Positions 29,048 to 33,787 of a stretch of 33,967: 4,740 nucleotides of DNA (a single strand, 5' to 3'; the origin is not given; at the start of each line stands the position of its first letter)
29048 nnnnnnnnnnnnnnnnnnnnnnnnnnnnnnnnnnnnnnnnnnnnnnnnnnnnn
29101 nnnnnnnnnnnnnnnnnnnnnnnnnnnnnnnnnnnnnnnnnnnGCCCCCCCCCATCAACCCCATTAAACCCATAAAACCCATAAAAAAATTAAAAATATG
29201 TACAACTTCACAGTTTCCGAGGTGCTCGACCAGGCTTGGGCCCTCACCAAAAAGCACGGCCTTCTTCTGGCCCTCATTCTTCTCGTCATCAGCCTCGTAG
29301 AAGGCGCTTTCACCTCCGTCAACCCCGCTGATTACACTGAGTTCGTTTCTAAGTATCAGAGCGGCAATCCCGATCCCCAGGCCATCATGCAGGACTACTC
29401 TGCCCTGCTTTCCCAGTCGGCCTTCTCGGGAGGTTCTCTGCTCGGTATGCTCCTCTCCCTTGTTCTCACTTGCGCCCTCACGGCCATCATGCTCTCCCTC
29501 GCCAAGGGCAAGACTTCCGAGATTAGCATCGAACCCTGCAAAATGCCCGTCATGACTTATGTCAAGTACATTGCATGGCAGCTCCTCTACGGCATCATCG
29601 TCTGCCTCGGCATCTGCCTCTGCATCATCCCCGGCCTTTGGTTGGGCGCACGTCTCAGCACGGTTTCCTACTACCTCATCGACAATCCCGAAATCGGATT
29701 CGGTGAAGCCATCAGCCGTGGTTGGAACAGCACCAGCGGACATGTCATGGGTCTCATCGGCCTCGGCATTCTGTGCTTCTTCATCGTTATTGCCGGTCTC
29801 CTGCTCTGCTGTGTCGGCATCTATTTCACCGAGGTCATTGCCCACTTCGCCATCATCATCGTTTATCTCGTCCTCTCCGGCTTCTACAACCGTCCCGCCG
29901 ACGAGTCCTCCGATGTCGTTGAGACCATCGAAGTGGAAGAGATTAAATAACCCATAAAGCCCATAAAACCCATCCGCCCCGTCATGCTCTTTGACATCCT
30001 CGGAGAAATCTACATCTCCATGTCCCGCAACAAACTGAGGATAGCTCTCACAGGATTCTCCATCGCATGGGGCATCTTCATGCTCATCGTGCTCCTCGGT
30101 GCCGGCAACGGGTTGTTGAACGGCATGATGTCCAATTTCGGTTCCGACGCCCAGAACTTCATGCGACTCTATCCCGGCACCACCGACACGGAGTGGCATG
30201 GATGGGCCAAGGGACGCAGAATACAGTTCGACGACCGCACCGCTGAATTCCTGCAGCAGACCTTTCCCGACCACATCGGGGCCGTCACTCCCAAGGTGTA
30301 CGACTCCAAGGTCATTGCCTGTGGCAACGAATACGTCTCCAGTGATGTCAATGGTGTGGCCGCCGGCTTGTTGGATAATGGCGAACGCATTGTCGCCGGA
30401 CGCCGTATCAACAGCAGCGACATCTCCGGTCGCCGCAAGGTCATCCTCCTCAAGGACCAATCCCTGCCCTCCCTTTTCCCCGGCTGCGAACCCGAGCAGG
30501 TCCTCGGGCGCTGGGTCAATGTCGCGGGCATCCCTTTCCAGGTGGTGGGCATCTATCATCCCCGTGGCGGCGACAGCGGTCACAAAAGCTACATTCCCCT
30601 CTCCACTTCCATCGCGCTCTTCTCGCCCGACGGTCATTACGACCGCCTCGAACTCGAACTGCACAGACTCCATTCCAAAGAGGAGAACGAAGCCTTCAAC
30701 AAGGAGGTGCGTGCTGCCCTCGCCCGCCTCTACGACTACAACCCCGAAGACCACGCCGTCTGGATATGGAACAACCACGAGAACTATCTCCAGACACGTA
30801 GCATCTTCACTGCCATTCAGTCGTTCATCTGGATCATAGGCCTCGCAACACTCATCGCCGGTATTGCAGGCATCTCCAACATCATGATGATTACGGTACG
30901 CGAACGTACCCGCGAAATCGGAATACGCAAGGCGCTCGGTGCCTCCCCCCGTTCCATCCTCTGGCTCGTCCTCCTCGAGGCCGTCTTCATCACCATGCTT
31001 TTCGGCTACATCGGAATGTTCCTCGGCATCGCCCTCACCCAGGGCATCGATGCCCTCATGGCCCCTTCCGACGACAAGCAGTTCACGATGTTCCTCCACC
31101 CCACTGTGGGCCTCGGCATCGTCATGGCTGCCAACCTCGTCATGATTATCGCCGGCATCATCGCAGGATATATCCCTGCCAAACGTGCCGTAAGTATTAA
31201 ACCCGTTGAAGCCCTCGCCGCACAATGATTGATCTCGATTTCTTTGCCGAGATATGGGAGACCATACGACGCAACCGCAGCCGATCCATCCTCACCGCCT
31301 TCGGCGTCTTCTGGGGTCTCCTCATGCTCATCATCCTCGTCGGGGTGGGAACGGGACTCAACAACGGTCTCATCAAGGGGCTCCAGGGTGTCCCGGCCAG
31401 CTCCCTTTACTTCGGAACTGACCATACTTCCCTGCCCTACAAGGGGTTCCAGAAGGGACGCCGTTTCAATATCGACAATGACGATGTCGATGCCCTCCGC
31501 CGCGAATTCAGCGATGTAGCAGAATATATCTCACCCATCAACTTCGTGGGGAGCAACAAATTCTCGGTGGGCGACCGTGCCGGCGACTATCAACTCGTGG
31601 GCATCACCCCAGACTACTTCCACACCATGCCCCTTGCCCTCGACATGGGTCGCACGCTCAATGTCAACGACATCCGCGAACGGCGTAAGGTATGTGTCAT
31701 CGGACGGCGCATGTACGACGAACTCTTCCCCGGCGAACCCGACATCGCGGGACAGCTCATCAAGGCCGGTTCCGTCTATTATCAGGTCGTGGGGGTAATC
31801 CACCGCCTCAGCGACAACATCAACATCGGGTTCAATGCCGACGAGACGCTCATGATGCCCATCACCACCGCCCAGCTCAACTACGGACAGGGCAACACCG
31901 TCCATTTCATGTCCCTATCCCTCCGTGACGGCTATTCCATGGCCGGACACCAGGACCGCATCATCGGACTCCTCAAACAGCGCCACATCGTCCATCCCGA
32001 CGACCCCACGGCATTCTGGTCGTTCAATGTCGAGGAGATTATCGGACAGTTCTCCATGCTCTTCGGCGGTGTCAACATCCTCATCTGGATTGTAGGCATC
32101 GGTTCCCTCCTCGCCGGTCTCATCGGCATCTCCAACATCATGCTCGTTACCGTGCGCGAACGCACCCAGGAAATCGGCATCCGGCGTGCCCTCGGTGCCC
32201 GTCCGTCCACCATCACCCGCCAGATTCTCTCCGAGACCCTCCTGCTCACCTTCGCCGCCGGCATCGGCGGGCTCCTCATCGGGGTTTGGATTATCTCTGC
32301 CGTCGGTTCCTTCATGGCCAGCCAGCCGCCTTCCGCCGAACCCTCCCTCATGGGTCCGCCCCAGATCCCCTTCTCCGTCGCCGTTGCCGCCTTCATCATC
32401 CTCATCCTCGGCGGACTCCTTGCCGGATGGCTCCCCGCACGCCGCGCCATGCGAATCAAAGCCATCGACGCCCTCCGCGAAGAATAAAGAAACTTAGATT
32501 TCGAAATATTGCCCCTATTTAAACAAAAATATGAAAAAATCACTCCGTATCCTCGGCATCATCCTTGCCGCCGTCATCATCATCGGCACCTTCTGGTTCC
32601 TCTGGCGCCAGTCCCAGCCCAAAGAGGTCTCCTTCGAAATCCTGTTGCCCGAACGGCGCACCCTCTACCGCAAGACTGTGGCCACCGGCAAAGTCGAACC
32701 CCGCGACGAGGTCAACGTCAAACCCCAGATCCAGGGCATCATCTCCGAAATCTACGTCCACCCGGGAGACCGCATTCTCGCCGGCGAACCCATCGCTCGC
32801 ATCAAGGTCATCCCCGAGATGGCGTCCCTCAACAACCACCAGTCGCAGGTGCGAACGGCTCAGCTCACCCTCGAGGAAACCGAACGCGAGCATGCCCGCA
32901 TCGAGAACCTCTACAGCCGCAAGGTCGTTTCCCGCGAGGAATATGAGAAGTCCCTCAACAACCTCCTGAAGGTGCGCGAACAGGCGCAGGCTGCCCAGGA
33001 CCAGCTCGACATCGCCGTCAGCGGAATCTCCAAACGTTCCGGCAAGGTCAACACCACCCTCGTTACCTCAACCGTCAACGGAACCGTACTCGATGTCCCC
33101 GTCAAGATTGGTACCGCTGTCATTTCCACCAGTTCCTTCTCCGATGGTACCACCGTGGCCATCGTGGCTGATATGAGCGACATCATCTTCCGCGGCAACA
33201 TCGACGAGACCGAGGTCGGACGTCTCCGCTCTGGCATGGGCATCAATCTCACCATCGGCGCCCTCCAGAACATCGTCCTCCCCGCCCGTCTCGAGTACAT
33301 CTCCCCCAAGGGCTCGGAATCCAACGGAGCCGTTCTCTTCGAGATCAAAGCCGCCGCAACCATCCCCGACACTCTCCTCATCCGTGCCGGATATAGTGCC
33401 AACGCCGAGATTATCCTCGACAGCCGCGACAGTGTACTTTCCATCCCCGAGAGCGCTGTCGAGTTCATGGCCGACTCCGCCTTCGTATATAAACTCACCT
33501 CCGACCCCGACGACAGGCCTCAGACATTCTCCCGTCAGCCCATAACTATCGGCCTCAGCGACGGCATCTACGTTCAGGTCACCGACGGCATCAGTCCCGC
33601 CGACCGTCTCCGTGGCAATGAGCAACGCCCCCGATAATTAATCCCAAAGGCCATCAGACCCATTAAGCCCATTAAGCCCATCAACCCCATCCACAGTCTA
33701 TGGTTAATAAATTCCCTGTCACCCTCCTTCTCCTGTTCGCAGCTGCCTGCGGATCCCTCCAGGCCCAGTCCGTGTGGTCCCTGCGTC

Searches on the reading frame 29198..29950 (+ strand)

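Call 11: search_protein_families(library=pfam, proteins=[window:29198-29950:+])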
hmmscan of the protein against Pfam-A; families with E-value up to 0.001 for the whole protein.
window:29198-29950:+ (250 aa): 1 family
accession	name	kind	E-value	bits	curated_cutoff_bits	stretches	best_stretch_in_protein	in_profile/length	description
PF06161.16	DUF975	-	0.00048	20.5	34.8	0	25-145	23-119/243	Protein of unknown function (DUF975)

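Call 82: search_protein_families(library=ncbifam, proteins=[window:29198-29950:+], max_evalue=0.01)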
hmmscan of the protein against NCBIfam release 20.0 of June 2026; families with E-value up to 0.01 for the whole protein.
window:29198-29950:+ (250 aa): 0 families

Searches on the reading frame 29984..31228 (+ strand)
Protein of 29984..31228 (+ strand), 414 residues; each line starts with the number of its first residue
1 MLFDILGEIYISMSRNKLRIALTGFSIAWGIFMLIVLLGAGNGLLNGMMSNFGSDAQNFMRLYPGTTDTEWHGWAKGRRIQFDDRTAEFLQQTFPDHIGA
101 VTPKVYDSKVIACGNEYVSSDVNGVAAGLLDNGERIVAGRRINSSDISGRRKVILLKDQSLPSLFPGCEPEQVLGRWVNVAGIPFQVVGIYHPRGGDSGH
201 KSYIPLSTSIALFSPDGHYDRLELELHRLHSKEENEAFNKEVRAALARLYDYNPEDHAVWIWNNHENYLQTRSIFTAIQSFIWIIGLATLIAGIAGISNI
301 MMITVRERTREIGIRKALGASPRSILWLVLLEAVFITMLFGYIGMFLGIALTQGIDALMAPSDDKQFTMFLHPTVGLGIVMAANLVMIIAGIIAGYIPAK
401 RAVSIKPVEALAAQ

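Call 11: search_protein_families(library=pfam, proteins=[window:29984-31228:+])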
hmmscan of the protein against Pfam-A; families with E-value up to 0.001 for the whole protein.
window:29984-31228:+ (414 aa): 2 families
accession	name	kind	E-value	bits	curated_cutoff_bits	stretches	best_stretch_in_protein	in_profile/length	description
PF12704.14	MacB_PCD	-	4.9e-20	73.2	27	1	21-216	2-181/207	MacB-like periplasmic core domain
PF02687.27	FtsX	-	9.6e-17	61.6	25.5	1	284-407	2-120/120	FtsX-like permease C-terminal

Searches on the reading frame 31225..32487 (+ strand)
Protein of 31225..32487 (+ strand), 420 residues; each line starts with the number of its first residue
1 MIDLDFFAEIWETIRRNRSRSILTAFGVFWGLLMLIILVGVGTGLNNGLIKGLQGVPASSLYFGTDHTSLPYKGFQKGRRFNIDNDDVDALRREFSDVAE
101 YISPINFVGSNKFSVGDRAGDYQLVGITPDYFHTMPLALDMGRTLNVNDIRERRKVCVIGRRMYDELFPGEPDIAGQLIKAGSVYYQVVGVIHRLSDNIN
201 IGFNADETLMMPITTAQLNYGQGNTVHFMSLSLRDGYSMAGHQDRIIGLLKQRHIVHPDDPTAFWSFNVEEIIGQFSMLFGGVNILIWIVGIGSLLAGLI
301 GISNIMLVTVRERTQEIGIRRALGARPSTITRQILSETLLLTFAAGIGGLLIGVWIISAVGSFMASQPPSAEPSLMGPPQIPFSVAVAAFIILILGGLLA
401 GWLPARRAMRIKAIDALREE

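Call 11: search_protein_families(library=pfam, proteins=[window:31225-32487:+])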
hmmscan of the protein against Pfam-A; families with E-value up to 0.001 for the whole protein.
window:31225-32487:+ (420 aa): 2 families
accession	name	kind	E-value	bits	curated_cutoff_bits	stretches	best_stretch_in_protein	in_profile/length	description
PF12704.14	MacB_PCD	-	8.2e-27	95.3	27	1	21-246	1-204/207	MacB-like periplasmic core domain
PF02687.27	FtsX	-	8.1e-19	68.3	25.5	1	289-412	2-119/120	FtsX-like permease C-terminal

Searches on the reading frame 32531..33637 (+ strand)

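Call 11: search_protein_families(library=pfam, proteins=[window:32531-33637:+])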
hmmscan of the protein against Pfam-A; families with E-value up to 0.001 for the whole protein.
window:32531-33637:+ (368 aa): 3 families
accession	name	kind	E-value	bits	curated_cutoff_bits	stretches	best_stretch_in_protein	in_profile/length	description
PF16576.10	HlyD_D23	-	8.6e-13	48.5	30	1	51-260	8-187/214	Barrel-sandwich domain of CusB or HlyD membrane-fusion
PF13437.12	HlyD_3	-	1.4e-10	42.3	22.2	1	178-282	2-101/106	HlyD family secretion protein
PF13533.13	Biotin_lipoyl_2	-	0.00033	20.9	29.8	0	61-91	1-31/32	Biotin-lipoyl like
